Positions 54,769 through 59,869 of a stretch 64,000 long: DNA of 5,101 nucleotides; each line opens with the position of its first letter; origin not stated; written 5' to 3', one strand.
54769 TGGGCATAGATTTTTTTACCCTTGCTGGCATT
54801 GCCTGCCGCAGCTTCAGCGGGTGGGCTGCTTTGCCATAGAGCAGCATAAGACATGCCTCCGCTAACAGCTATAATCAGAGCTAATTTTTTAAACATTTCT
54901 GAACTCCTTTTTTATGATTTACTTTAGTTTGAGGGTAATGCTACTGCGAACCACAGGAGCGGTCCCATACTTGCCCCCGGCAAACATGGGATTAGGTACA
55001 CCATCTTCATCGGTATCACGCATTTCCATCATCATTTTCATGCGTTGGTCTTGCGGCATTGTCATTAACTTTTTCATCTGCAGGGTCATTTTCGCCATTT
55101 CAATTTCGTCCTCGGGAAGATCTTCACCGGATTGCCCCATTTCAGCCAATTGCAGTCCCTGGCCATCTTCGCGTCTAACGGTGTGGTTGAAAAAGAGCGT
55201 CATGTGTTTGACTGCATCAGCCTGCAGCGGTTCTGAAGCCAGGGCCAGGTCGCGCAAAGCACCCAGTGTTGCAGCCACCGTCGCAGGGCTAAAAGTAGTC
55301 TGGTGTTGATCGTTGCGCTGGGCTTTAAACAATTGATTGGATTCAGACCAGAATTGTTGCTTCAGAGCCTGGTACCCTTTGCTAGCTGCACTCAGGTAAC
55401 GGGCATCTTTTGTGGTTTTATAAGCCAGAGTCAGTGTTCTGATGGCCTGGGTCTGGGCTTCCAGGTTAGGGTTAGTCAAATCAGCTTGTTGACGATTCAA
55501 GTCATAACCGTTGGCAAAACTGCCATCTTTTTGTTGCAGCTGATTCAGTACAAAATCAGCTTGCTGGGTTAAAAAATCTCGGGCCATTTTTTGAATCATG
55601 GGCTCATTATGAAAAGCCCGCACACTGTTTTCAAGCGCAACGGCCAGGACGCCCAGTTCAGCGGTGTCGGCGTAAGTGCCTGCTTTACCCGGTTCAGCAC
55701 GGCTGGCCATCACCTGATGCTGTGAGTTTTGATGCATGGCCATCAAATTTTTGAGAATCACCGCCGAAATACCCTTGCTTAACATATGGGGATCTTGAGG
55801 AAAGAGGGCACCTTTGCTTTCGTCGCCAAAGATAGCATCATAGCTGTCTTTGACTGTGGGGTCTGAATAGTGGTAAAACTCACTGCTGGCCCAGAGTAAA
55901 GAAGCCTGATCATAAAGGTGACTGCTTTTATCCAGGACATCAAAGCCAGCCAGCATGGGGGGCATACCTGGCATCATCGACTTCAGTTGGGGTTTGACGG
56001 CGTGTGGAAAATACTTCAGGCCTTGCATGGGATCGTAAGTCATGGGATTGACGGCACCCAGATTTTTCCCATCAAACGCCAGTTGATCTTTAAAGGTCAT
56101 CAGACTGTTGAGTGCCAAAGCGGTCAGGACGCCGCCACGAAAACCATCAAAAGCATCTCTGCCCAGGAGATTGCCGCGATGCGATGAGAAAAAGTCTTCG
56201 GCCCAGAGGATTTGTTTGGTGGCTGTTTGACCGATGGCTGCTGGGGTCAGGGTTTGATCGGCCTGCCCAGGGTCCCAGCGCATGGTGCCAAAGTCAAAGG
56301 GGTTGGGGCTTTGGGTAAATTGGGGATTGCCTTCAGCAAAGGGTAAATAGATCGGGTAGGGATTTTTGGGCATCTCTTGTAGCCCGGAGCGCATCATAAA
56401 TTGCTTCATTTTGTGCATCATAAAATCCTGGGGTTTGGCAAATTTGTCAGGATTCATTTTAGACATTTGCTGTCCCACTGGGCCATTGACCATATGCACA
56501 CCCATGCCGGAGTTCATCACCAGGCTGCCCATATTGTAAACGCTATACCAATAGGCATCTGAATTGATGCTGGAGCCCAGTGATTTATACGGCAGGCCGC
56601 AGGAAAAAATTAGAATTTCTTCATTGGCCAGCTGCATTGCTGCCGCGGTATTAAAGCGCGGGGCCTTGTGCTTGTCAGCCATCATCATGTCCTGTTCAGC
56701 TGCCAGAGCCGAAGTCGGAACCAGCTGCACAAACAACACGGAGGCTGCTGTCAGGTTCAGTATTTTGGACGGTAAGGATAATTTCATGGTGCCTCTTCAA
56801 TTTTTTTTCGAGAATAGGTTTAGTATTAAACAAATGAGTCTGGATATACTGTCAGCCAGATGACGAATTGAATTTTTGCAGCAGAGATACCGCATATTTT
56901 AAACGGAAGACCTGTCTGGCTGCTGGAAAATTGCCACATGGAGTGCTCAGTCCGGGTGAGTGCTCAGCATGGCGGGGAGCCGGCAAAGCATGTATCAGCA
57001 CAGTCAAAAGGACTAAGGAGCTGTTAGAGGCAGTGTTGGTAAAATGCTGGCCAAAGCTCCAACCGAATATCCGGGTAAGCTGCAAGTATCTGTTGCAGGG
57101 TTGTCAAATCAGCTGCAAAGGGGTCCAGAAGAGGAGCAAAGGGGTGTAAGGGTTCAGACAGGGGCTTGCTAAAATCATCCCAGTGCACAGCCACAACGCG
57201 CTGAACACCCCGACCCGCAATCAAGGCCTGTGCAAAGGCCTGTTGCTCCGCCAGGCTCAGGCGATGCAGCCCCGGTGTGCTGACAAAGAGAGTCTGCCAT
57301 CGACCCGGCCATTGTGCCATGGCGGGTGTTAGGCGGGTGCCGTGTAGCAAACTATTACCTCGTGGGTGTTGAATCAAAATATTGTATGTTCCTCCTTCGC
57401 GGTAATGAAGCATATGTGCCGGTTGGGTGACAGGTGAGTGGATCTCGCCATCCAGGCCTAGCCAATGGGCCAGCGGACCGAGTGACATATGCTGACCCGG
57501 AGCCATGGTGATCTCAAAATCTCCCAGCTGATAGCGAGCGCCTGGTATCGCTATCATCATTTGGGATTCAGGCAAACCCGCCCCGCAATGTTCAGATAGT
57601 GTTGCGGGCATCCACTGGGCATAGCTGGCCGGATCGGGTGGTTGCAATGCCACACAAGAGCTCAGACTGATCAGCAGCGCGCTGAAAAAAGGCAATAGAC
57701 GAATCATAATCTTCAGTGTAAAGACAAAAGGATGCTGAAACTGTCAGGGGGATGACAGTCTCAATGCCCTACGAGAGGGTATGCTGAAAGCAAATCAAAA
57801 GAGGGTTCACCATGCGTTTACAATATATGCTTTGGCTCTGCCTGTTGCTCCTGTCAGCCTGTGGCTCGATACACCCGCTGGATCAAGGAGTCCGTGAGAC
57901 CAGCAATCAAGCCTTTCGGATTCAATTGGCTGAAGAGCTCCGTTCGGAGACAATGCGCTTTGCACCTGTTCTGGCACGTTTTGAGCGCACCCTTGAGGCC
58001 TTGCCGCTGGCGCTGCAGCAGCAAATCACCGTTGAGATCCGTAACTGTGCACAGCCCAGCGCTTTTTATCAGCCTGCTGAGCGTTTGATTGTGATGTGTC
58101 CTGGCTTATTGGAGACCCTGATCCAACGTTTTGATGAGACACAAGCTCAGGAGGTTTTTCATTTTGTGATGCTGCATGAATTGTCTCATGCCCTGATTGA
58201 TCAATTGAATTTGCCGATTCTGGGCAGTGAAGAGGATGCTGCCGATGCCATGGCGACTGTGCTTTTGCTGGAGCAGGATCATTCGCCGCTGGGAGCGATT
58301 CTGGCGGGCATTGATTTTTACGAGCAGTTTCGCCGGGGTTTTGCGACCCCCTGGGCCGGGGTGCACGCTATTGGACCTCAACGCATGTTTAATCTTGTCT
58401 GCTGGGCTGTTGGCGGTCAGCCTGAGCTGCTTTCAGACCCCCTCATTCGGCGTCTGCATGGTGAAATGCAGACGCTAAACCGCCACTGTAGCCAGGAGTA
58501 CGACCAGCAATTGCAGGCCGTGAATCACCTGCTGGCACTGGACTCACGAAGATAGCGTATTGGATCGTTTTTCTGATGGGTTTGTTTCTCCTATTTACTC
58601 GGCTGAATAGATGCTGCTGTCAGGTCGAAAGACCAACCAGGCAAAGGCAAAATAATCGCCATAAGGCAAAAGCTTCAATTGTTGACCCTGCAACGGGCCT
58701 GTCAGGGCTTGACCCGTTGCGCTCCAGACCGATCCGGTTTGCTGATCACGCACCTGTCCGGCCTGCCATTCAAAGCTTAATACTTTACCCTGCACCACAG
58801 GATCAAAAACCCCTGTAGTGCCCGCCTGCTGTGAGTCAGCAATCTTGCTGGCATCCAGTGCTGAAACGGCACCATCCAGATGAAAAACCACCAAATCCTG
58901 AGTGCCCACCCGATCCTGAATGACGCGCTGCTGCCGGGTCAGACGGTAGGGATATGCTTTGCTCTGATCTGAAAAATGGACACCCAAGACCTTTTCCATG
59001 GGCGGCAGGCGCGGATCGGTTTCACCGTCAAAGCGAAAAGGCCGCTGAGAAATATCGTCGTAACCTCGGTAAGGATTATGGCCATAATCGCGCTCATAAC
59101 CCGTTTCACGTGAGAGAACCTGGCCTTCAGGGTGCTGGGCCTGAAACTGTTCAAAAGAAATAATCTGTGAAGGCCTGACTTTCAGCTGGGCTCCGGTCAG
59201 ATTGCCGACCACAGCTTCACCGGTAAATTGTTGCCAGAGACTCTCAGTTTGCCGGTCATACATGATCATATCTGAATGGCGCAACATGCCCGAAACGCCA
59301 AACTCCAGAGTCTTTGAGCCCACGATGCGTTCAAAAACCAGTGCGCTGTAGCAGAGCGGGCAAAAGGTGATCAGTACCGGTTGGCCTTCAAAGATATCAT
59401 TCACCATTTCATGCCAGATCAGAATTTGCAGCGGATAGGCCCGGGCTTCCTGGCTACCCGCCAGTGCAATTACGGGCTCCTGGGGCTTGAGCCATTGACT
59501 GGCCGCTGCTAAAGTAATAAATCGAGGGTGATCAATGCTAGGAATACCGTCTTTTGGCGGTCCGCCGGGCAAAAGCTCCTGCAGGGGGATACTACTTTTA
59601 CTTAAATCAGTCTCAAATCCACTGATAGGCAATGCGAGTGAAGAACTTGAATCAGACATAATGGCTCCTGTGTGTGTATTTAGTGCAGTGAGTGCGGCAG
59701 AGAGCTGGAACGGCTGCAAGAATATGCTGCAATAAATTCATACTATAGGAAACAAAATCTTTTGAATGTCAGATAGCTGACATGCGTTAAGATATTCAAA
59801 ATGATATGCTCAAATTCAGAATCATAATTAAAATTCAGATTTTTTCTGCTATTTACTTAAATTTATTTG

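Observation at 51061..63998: Six TGTCA-N6-TGACA dyads, all intergenic, in a ~13-kb redox island with a Crp/Fnr regulator: a candidate undescribed regulon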

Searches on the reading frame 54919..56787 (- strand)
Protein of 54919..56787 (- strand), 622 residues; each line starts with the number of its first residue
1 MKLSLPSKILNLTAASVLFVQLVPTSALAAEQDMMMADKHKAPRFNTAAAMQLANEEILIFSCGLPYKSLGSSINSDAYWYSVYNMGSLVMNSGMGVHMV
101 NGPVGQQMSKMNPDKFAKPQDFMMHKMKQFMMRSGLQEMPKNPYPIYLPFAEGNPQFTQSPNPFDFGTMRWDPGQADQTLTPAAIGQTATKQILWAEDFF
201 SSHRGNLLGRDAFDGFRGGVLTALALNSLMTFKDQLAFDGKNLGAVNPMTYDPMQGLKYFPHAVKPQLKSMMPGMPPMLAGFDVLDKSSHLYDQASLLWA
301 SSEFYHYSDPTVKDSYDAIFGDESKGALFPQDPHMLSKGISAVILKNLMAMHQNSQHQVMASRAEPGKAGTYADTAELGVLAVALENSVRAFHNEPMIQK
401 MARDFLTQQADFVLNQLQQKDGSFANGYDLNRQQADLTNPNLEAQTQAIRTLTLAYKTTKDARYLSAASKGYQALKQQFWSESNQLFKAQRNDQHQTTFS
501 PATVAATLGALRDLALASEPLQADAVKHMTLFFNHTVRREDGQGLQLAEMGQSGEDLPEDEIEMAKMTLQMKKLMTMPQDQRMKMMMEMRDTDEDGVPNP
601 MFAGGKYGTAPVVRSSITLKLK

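Call 6: search_protein_families(library=pfam, proteins=[window:54919-56787:-])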
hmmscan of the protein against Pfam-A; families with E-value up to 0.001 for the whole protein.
window:54919-56787:- (622 aa): 2 families
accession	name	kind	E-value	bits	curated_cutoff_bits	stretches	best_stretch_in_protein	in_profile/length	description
PF09492.16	Pec_lyase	-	2.2e-05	24.3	22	1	438-528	35-126/292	Pectic acid lyase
PF06662.19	C5-epim_C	-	0.0001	22.3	23.3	1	444-477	30-63/188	D-glucuronyl C5-epimerase C-terminus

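Call 24: search_protein_families(library=ncbifam, proteins=[window:54919-56787:-], max_evalue=0.001)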
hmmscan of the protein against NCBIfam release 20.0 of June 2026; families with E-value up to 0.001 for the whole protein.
window:54919-56787:- (622 aa): 0 families

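Call 56: find_homologous_proteins(query=window:54919-56787:-)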
Query window:54919-56787:- (622 aa): 13 proteins with E <= 0.001 among 8000 candidates.
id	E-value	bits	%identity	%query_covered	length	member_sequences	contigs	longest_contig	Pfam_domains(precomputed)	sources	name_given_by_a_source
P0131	0.0e+0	1405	100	100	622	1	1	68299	-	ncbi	-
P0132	0.0e+0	1128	79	100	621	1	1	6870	-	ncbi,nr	ncbi:MAG: hypothetical protein IGS03_12805 [Candidatus Sericytochromatia bacterium]|nr:hypothetical 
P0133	7.4e-289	977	83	82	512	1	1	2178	-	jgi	-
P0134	1.6e-235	801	59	99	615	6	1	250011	-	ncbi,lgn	-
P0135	2.4e-235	801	60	99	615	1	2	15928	-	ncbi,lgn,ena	-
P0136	3.6e-231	787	59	94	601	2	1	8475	-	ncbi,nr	ncbi:MAG: hypothetical protein CVV27_05155 [Candidatus Melainabacteria bacterium HGW-Melainabacteria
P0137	2.4e-230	784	58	100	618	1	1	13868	-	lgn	-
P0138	1.1e-121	425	40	92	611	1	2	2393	-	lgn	-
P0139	4.2e-119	417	41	94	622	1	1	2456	-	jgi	-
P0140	1.1e-106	376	38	93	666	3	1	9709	-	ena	-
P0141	9.3e-84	300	36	78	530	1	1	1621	-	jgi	-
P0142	1.4e-16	78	23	78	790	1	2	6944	-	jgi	jgi:hypothetical protein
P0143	1.4e-14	72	25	67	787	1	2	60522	-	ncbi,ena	-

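Call 57: find_encoding_contigs(protein=P0132, flank=10000, max_places=2)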
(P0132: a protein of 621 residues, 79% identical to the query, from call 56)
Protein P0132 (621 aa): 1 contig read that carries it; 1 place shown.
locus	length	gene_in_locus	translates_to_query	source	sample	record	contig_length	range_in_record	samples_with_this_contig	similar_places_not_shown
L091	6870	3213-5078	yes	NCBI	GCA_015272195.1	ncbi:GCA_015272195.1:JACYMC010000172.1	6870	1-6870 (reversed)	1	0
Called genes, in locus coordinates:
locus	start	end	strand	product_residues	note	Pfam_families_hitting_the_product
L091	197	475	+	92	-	-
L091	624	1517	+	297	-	PF00126:HTH_1, PF03466:LysR_substrate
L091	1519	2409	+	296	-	PF01040:UbiA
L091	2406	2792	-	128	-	PF16694:Cytochrome_P460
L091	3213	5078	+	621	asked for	-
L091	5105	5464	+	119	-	PF00034:Cytochrom_C, PF13442:Cytochrome_CBB3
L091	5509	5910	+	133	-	-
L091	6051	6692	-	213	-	PF00578:AhpC-TSA, PF08534:Redoxin, PF13911:AhpC-TSA_2 (weak)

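Call 58: find_encoding_contigs(protein=P0134, flank=10000, max_places=2)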
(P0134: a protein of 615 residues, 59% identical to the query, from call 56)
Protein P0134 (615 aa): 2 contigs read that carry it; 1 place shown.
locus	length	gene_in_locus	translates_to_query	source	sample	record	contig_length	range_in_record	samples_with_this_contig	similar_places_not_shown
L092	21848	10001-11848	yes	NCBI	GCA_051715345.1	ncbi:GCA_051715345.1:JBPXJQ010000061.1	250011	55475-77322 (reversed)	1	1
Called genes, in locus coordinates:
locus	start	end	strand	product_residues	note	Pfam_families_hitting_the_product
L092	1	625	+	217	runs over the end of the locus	PF03162:Y_phosphatase2, PF22741:PTP-NADK, PF22784:PTP-SAK, PF00782:DSPc, PF13350:Y_phosphatase3 (faint), PF22785:Tc-R-P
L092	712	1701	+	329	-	PF03724:META, PF27665:UCP028175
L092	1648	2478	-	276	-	PF02683:DsbD_TM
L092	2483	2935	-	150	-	PF00085:Thioredoxin (weak)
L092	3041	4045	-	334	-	PF00561:Abhydrolase_1, PF12146:Hydrolase_4, PF12697:Abhydrolase_6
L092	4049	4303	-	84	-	PF11127:YgaP-like_TM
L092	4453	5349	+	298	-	PF00126:HTH_1, PF03466:LysR_substrate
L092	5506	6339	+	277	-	-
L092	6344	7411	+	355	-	PF11376:DUF3179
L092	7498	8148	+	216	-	PF00578:AhpC-TSA, PF08534:Redoxin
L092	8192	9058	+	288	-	PF00578:AhpC-TSA, PF08534:Redoxin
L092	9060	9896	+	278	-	PF24135:DUF7402 (weak)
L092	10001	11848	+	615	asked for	-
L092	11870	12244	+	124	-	PF00034:Cytochrom_C, PF13442:Cytochrome_CBB3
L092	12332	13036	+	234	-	PF01066:CDP-OH_P_transf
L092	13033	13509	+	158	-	PF18423:zf_CopZ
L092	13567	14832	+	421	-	PF00082:Peptidase_S8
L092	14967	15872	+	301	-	PF03783:CsgG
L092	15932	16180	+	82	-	PF04014:MazE_antitoxin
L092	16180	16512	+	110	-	PF02452:PemK_toxin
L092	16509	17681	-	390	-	PF02417:Chromate_transp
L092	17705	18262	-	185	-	-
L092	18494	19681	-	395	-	PF01053:Cys_Met_Meta_PP, PF00155:Aminotran_1_2 (weak), PF01212:Beta_elim_lyase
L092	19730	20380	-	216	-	PF13489:Methyltransf_23 (weak), PF13847:Methyltransf_31 (weak), PF08241:Methyltransf_11, PF08242:Methyltransf_12, PF13649:Methyltransf_25, PF01209:Ubie_methyltran (weak)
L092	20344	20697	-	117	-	PF02635:DsrE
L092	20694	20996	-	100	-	PF00581:Rhodanese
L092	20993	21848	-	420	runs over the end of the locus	PF00083:Sugar_tr (faint), PF07690:MFS_1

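Call 69: list_cluster_members(proteins=[P0131, P0011, P0134, P0001])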
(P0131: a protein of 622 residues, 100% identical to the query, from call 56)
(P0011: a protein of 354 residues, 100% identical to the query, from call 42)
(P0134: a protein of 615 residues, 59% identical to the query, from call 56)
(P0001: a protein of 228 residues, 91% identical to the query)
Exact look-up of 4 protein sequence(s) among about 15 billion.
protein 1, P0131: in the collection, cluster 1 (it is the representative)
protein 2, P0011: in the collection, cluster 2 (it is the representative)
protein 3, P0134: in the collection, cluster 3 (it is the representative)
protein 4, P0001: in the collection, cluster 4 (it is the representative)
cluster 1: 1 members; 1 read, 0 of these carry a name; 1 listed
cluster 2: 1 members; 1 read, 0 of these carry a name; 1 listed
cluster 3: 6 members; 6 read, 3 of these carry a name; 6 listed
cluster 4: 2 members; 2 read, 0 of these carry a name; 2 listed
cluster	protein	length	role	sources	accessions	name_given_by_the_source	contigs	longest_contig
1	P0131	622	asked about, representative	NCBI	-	-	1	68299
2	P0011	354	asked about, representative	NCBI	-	-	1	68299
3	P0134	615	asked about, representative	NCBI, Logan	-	-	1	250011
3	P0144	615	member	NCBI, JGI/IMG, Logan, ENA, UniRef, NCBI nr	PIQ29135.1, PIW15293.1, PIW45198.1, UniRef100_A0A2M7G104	hypothetical protein COW36_17915 [bacterium (Candidatus Blackallbacteria) ... | Uncharacterized protein n=1 Tax=bacterium (Candidatus Blackallbacteria) ... | MAG: hypothetical protein COW64_00810 [bacterium (Candidatus Blackallbacteria) ...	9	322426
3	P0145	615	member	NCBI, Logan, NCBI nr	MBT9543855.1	MAG: hypothetical protein IV090_00555 [Candidatus Sericytochromatia bacterium] | hypothetical protein [Candidatus Sericytochromatia bacterium]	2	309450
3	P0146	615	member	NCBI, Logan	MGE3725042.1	MAG: hypothetical protein AB7I41_05800 [Candidatus Sericytochromatia bacterium]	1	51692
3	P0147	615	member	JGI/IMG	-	-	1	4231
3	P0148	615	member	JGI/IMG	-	-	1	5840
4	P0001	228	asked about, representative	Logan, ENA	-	-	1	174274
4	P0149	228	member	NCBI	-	-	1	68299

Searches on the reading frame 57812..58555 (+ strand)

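Call 6: search_protein_families(library=pfam, proteins=[window:57812-58555:+])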
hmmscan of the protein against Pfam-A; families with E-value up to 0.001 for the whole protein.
window:57812-58555:+ (247 aa): 1 family
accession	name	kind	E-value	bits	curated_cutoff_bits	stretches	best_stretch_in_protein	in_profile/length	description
PF14247.12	DUF4344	-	1.1e-34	120.6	29.6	1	48-241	16-220/220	Putative metallopeptidase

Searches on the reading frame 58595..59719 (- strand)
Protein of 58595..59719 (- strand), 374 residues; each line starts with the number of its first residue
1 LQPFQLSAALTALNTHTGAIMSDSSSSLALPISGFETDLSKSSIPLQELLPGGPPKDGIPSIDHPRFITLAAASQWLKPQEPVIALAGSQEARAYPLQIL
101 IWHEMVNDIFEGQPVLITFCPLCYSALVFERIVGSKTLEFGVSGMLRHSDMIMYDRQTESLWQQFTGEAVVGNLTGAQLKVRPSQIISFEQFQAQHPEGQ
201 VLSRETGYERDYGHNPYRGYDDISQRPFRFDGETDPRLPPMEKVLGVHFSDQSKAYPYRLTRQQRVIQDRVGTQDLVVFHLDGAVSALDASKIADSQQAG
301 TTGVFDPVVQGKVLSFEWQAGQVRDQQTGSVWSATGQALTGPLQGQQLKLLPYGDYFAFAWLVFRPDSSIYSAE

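Call 6: search_protein_families(library=pfam, proteins=[window:58595-59719:-])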
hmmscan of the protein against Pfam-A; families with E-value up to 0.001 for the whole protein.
window:58595-59719:- (374 aa): 1 family
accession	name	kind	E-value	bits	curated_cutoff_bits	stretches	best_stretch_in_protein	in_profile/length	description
PF11376.13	DUF3179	-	2.6e-102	342.6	27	1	56-368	1-292/292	Protein of unknown function (DUF3179)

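Call 42: find_homologous_proteins(query=window:58595-59719:-)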
Query window:58595-59719:- (374 aa): 7209 proteins with E <= 0.001 among 8000 candidates; the best 120 are listed.
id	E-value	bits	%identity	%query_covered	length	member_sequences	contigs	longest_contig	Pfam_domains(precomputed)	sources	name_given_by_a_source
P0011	5.3e-237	804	100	95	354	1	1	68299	PF11376.14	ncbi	-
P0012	8.2e-194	662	80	94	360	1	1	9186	PF11376.14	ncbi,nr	ncbi:MAG: DUF3179 domain-containing protein [Candidatus Sericytochromatia bacterium]|nr:DUF3179 doma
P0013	6.9e-144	498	64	93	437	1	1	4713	PF11376.14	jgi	jgi:Protein of unknown function (DUF3179)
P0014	6.0e-142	491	56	100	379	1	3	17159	PF11376.14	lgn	-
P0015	5.6e-140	485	58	98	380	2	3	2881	PF11376.14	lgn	-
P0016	7.2e-140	484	60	95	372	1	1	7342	PF11376.14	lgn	-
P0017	1.1e-138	481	61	93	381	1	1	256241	PF11376.14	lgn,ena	-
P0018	1.1e-138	480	58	97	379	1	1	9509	PF11376.14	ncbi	-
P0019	1.7e-138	480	57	99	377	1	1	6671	PF11376.14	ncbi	ncbi:MAG: DUF3179 domain-containing protein [Rhodothermales bacterium]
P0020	2.1e-138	480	60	90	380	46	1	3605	PF11376.14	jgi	-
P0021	2.5e-138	479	58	95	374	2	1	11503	PF11376.14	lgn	-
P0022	3.4e-138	479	59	93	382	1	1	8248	PF11376.14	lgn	-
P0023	4.7e-138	478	59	93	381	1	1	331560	PF11376.14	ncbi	ncbi:MAG: DUF3179 domain-containing protein [Pyrinomonadaceae bacterium]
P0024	7.0e-138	478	57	99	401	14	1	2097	PF11376.14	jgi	-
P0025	8.5e-138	478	61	90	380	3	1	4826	PF11376.14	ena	-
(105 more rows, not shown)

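Call 43: find_encoding_contigs(protein=P0011, flank=10000, max_places=2)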
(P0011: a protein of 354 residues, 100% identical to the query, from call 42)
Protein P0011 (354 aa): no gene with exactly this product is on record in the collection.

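Call 44: find_encoding_contigs(protein=P0012, flank=10000, max_places=2)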
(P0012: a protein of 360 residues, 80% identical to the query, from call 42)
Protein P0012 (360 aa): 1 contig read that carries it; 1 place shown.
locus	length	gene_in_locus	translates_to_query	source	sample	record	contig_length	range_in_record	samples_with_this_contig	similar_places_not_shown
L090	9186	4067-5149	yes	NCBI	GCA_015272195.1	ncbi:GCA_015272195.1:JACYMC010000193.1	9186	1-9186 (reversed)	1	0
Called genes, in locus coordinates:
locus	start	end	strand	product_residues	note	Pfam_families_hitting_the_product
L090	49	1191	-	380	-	PF01266:DAO (faint), PF01494:FAD_binding_3, PF04820:Trp_halogenase (faint), PF05834:Lycopene_cycl (faint), PF13450:NAD_binding_8 (faint), PF08491:SE (faint)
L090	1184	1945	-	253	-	PF13489:Methyltransf_23 (weak), PF13847:Methyltransf_31 (weak), PF08241:Methyltransf_11, PF08242:Methyltransf_12, PF13649:Methyltransf_25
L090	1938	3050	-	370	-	PF00195:Chal_sti_synt_N, PF08392:FAE1_CUT1_RppA, PF08545:ACP_syn_III, PF02797:Chal_sti_synt_C, PF08541:ACP_syn_III_C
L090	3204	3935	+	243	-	PF09335:VTT_dom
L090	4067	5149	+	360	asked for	PF11376:DUF3179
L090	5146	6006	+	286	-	PF16656:Pur_ac_phosph_N (weak), PF00754:F5_F8_type_C, PF24135:DUF7402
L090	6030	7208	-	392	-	-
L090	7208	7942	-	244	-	PF14247:DUF4344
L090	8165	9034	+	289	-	-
